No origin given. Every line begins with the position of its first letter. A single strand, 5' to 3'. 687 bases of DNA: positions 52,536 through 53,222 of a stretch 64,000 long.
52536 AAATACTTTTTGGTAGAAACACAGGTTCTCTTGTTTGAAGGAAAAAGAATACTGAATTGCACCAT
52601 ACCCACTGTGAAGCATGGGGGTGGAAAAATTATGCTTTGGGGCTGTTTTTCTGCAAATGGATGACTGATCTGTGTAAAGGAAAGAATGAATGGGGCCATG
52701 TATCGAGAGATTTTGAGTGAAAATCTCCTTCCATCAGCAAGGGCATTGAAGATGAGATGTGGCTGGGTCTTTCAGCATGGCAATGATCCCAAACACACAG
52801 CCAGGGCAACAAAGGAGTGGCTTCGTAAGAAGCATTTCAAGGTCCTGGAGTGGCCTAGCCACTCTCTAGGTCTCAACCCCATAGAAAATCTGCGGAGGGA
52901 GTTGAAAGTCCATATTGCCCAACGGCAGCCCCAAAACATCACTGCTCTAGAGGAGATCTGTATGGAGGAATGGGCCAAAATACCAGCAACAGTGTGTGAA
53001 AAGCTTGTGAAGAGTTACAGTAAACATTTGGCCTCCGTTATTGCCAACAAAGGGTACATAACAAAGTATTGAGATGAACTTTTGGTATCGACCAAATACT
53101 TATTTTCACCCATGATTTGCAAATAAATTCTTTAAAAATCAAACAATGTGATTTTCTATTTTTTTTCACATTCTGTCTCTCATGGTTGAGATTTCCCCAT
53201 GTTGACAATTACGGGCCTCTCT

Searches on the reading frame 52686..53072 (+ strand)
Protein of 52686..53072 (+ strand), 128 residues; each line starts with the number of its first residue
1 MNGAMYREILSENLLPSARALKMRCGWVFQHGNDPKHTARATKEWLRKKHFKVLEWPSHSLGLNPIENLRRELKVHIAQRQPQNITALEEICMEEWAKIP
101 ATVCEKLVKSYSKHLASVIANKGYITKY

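Call 55: search_protein_families(library=pfam, proteins=[window:52686-53072:+], max_evalue=0.001)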
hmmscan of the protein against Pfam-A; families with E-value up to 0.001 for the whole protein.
window:52686-53072:+ (128 aa): 1 family
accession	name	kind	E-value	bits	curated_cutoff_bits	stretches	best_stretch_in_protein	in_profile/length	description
PF13358.12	DDE_3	-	6.6e-06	26.5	28.6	1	34-88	88-145/146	DDE superfamily endonuclease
